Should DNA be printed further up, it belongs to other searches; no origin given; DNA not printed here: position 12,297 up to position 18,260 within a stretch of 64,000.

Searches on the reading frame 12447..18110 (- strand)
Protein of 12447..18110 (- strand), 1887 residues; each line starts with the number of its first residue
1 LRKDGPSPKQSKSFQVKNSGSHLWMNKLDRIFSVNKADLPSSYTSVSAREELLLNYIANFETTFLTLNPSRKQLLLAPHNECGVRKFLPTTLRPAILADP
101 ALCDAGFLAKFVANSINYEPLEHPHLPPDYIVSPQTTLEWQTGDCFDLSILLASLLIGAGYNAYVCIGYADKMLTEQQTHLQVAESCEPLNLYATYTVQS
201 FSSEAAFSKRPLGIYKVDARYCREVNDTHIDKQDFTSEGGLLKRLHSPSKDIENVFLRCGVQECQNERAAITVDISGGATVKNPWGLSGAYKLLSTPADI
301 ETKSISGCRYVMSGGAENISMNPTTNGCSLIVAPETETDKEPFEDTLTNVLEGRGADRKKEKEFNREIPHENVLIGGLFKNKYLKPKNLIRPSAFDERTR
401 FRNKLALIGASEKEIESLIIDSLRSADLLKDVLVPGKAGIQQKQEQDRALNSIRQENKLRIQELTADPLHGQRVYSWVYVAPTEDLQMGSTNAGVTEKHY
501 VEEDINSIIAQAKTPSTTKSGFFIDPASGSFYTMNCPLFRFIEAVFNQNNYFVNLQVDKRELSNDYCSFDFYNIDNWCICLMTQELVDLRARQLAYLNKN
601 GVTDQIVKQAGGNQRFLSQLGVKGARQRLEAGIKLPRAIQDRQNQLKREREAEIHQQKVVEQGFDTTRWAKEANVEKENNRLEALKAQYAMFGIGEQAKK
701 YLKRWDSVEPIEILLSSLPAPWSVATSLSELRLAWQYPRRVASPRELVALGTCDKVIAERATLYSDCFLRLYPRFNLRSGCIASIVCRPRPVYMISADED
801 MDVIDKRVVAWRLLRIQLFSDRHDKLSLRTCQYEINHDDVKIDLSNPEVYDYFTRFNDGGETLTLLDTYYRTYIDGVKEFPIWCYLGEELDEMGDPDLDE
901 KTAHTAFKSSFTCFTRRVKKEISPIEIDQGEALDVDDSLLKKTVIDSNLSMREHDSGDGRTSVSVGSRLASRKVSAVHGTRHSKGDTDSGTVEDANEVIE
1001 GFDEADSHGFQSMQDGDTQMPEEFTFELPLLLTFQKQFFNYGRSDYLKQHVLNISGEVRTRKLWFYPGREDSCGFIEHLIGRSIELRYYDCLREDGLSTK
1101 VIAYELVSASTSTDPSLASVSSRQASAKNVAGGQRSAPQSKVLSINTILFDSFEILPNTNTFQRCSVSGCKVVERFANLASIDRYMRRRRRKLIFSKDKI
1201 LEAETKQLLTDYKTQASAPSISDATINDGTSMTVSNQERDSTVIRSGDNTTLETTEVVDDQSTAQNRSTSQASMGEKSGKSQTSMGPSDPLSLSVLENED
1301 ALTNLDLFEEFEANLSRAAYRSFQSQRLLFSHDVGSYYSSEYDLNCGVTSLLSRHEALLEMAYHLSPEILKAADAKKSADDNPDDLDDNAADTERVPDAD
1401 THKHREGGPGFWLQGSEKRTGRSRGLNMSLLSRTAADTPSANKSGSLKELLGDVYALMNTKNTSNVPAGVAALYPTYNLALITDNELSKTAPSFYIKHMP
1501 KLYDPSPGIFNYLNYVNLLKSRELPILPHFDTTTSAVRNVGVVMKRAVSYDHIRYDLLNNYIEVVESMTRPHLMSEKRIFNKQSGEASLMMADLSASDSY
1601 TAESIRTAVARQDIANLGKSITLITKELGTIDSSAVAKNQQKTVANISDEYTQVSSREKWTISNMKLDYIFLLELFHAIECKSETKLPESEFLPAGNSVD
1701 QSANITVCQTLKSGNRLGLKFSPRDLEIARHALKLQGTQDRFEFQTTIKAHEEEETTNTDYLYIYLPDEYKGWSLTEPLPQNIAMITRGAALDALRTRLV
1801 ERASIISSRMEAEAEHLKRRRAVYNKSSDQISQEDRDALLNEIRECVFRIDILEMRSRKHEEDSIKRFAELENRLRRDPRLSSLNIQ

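Call 27: search_protein_families(library=pfam, proteins=[window:12447-18110:-], max_evalue=0.01)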
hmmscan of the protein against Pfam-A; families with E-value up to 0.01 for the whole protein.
window:12447-18110:- (1887 aa): 3 families
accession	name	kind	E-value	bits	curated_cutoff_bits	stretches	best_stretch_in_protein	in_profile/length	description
PF24671.2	DRC7_C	-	3.8e-26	91.8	28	1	1779-1884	3-108/109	Dynein regulatory complex subunit 7 C-terminal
PF24656.1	CEPT76_peptidase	-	3.6e-13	50.2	27.8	2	133-176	5-48/121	CEP76 peptidase-like domain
PF01841.26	Transglut_core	-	0.0019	18.9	23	1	102-180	15-91/108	Transglutaminase-like superfamily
